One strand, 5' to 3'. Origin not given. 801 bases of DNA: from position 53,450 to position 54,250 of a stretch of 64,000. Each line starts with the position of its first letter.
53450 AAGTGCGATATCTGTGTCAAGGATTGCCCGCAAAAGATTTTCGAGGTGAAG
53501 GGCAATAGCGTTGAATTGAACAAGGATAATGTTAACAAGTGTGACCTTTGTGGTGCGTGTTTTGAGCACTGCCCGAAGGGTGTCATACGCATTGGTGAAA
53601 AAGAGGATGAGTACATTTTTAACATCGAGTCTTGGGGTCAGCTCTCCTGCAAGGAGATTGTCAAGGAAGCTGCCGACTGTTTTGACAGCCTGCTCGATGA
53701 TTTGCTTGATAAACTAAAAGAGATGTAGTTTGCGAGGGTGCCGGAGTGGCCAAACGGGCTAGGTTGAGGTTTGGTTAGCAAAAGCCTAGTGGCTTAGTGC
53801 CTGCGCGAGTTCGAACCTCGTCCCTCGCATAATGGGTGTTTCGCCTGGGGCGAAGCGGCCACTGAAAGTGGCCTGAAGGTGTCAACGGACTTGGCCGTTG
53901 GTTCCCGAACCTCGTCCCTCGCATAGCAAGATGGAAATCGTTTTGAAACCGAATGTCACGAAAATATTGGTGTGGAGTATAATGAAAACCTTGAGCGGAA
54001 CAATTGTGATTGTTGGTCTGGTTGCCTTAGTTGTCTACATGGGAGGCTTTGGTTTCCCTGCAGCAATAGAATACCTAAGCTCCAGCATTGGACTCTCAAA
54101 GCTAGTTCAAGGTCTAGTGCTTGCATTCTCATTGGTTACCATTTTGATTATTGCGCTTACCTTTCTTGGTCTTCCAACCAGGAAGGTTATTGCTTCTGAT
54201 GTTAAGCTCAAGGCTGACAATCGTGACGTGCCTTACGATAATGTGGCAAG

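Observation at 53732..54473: tRNA-Leu 3' end duplicated 94 bp downstream, bracketing a hairpin-rich spacer and preceding an inserted membrane-protein gene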

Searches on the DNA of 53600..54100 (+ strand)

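Call 5: search_rna_families(source=window, start=53600, end=54100, threshold=evalue, max_evalue=10, show_alignments=5)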
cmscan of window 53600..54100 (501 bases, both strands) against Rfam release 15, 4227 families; matches with E-value up to 10: 2.
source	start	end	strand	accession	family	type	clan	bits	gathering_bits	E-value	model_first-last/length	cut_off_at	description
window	53732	53829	+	RF00005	tRNA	Gene; tRNA;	CL00001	42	29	1.3e-07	1-71/71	no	tRNA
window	53775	53878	+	RF02553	YrlA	Gene; sRNA;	-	13.8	69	6.9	1-114/114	no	Y RNA-like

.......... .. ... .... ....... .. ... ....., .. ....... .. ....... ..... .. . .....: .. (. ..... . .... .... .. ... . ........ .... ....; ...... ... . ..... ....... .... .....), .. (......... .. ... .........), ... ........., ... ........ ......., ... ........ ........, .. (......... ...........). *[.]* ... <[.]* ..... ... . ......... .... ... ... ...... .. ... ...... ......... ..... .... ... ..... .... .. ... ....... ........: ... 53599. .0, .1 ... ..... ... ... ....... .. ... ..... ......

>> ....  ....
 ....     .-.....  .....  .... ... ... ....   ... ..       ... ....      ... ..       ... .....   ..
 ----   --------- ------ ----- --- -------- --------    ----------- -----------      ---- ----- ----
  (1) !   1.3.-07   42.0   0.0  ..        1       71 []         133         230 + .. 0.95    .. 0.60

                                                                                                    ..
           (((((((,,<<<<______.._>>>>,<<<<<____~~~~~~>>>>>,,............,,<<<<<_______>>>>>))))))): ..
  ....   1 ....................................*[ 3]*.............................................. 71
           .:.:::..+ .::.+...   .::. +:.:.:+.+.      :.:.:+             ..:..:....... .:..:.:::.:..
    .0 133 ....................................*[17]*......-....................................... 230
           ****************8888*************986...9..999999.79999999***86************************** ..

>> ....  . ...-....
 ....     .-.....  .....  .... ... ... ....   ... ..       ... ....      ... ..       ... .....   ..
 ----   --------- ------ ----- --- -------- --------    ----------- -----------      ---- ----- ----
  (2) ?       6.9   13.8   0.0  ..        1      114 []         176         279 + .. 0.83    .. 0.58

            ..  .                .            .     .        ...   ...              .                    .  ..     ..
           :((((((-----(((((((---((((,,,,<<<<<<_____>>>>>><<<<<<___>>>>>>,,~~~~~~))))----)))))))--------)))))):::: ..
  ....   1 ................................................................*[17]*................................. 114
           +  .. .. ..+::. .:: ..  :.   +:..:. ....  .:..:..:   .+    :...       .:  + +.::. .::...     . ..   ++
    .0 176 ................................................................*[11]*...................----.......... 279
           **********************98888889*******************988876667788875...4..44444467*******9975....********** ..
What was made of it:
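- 53732..53829 (+): tRNA-Leu(GAG) gene. It is complete and uses the proximal repeat copy as its 3' end. Rfam tRNA 42 bits (call 5).
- On Any curated RNA family (Rfam 15), including C/D box sRNA: Only a chance-level YrlA hit (13.8 bits, E 6.9) overlaps the spacer (call 5).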

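Call 62: build_rna_model(alignment_id=A4, structure=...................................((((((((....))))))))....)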
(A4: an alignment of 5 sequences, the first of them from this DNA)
Model R1 built from alignment A4 (5 sequences, 59 columns); structure: as given.
model positions 47; base pairs 8; branch points 0; effective number of sequences 5; information 0.805 bits per position. Calibrated on 0.2 Mb of random sequence (short: E-values are rough).
structure used (alignment columns):
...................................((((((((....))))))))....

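Call 64: search_with_rna_model(model_id=R1, sources=[window, L001, L002, L003, L004, L005, L006, L007, L008, L009, L010, L011, L012, L013, L014, L015, L016, L017, L018, L019, L020, L021, L022, L023, L024, L025, L026, L027, L028, L029, L030, L031, L032, L033, L034, L035, L036, L037, L038, L039, L040, L041, L042, L043, L044, L045, L046, L047, L048, L049, L050, L051, L052, L053, L054, L055, L056, L057, L058, L059, L060, L061, L062, L063, L064, L065, L066, L067, L068, L069, L070, L071, L072, L073, L074, L075, L076, L077, L078, L079, L080, L081, L082, L083, L084, L085, L086, L087, L088, L089, L090, L091, L092, L093, L094, L095, L096, L097, L098, L099], max_evalue=1)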
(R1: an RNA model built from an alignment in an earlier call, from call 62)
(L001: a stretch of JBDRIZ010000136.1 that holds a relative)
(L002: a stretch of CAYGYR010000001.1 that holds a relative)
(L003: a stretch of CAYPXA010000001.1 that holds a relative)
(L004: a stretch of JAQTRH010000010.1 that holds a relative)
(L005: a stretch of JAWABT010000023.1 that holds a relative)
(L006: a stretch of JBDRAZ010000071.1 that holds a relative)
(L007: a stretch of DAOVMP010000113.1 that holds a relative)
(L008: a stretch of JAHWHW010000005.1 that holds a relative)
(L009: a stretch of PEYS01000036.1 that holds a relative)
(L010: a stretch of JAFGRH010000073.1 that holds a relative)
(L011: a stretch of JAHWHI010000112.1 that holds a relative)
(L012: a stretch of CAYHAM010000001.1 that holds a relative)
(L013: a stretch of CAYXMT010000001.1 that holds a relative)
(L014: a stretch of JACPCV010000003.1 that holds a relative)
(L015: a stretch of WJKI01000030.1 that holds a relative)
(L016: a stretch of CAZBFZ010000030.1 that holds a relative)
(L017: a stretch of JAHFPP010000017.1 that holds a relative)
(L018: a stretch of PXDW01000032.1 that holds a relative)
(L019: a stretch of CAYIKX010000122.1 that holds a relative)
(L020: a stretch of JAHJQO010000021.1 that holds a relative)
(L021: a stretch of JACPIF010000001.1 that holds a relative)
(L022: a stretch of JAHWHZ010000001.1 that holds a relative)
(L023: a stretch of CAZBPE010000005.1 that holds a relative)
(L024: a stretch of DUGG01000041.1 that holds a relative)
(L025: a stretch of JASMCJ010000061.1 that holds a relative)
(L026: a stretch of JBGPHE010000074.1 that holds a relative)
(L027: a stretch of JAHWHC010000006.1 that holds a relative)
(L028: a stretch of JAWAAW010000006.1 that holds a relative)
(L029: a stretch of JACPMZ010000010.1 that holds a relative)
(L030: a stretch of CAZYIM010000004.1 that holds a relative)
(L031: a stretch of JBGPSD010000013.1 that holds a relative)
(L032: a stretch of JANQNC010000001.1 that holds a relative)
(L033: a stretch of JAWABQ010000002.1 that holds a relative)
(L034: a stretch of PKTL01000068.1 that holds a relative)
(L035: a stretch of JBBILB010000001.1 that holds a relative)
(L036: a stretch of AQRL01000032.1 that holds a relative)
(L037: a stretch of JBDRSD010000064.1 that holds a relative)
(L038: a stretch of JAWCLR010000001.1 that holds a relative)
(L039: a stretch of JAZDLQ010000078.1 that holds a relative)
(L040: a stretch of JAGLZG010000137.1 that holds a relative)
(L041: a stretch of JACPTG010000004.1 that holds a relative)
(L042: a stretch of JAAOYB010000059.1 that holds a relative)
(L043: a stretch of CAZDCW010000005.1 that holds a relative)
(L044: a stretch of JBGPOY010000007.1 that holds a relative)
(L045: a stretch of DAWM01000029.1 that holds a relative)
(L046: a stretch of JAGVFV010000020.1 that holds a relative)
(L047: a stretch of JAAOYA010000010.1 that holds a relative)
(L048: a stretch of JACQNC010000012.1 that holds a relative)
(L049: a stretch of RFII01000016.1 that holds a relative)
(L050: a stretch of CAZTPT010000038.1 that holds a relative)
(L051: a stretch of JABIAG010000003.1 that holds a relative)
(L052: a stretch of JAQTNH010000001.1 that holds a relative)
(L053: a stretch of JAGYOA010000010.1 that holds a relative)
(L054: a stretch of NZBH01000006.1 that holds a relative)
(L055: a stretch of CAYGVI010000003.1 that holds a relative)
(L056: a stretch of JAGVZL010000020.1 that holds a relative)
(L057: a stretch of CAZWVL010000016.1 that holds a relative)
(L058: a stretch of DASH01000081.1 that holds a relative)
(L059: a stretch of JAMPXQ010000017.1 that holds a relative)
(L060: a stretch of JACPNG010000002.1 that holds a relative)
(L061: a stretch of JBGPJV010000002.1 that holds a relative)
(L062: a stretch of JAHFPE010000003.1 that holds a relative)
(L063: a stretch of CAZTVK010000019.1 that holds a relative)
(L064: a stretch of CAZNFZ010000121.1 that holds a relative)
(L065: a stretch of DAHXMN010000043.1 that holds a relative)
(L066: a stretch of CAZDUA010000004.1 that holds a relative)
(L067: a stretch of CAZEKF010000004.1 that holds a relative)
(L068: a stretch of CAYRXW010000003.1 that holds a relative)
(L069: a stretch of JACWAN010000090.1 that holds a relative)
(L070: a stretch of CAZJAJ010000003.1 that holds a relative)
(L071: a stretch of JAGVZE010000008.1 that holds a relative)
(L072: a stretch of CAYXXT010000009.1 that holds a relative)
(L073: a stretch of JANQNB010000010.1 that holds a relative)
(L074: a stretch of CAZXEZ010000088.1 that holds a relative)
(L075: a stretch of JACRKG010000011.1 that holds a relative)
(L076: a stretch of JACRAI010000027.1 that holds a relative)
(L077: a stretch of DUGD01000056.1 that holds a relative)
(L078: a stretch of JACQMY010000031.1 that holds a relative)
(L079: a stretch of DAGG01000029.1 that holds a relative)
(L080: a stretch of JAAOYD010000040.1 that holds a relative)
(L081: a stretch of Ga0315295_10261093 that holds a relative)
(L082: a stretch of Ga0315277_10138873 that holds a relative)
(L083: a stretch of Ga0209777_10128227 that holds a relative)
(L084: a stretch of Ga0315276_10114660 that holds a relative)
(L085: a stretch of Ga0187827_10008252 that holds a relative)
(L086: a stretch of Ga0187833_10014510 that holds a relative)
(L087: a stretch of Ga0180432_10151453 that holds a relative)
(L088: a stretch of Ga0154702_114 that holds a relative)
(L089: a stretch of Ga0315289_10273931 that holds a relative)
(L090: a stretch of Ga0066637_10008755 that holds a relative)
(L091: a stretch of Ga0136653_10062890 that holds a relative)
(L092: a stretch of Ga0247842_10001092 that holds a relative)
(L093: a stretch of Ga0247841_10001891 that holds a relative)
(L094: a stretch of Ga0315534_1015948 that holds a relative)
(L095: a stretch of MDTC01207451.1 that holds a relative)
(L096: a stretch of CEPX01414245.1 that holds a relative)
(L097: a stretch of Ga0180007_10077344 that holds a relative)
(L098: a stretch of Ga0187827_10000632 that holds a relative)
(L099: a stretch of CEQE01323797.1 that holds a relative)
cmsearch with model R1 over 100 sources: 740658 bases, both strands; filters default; matches with E-value up to 1: 6.
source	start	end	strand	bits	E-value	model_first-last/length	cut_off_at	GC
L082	1929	1975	+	60.1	8.1e-13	1-47/47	no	0.53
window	53859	53905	+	51.8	1.2e-10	1-47/47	no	0.57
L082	1838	1884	+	46.7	2.4e-09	1-47/47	no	0.66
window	51241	51286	-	46.4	2.9e-09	1-47/47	no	0.54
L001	324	369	-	14.6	0.52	1-47/47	no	0.57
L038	2948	2992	-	14.4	0.57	1-47/47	no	0.56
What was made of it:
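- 53832..53905 (+): Spacer X: an inverted copy of a tRNA-His-type T-loop intron. Hairpins at 53840-53854, 53857-53873 and 53883-53900; motif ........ at 53874-53881. Covariance-model hit 53859-53905, 51.8 bits (call 64).
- On Archaeal BHB tRNA intron: Covariance-model hit (call 64).
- A covariance model built only from tRNA-Leu flank units hits the minus strand inside the window's tRNA-His intron (46.4 bits, E 3e-9, call 64).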

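Call 65: search_with_rna_model(model_id=R1, sources=[L100, L101, L102, L103, L104, L105, L106, L107, L108, L109, L110, L111, L112, L113, L114, L115, L116, L117, L118, L119, L120, L121, L122, L123, L124, L125, L126, L127, L128, L129, L130, L131, L132, L133, L134, L135, L136, L137, L138, L139, L140, L141, L142, L143, L144, L145, L146, L147, L148, L149, L150, L151, L152, L153, L154, L155, L156, L157, L158, L159, L160, L165, L166, L167, L168, L169, L170], max_evalue=1)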
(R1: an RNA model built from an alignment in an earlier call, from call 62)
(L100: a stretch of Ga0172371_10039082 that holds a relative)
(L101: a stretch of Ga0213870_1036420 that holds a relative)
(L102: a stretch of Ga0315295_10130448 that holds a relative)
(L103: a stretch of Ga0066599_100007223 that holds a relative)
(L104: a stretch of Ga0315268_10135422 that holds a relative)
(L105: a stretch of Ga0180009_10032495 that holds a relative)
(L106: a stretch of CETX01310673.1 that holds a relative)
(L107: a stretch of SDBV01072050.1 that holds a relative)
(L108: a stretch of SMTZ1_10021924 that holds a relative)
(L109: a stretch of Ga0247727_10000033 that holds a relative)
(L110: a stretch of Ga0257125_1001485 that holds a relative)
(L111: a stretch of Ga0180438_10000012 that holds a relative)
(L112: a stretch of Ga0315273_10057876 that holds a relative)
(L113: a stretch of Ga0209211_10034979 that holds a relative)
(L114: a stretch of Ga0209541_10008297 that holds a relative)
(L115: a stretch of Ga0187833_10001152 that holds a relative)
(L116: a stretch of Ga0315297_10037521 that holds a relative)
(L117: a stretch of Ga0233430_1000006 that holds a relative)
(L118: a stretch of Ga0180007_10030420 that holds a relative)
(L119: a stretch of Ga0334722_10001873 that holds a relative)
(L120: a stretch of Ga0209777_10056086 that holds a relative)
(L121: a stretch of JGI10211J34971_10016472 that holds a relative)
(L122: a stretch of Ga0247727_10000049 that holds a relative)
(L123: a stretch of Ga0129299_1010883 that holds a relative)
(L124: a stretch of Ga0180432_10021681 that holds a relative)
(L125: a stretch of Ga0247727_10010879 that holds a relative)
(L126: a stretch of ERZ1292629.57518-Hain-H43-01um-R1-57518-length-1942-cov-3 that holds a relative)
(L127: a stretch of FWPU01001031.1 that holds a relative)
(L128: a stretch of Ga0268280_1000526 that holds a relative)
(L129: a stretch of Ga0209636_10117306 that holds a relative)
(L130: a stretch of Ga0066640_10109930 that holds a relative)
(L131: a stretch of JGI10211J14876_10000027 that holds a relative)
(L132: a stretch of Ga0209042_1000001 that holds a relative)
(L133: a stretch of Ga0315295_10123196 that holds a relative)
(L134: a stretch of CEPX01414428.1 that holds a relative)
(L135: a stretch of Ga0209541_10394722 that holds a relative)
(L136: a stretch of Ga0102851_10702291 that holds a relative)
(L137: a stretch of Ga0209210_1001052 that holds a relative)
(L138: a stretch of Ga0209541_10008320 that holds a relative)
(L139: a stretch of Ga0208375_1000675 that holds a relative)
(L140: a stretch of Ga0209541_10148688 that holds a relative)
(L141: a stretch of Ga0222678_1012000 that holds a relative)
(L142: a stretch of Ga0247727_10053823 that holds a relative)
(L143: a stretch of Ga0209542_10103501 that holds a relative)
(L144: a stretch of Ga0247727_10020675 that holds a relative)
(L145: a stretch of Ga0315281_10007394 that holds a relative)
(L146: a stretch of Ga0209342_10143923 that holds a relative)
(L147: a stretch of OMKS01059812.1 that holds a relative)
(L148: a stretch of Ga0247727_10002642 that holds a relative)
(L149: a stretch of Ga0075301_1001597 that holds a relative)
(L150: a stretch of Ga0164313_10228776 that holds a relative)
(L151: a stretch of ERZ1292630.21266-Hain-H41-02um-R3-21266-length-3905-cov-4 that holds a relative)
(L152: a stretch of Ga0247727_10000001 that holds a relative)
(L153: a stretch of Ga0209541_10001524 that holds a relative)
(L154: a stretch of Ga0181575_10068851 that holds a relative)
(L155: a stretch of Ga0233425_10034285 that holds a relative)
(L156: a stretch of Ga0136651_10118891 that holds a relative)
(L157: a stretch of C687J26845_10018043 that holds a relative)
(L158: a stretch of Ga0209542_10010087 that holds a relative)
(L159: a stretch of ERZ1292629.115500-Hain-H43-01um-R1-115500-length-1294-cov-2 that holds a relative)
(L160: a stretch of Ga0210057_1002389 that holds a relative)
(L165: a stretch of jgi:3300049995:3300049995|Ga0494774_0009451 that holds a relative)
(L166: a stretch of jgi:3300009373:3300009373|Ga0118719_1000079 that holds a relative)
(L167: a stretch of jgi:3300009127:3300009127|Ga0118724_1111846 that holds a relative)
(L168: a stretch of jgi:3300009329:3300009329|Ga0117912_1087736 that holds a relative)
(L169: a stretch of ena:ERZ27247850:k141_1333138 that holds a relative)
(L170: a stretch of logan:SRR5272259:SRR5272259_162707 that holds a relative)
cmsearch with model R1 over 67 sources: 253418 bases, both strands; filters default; matches with E-value up to 1: 3.
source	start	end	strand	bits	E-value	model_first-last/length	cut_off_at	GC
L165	140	186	+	45.2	2e-09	1-47/47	no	0.51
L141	766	818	+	39.5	6e-08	1-47/47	no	0.57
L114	473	512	+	14.6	0.18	1-47/47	no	0.52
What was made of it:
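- No tRNA-Leu with this element as an intron was found among 171 loci (calls 64, 65).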

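Call 85: search_dna_similar(query=window:53800-53930:+, collection=plasmids, mode=distant, max_evalue=0.01, max_rows=5)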
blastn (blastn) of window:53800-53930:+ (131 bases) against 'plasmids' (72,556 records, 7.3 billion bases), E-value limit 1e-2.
No match.
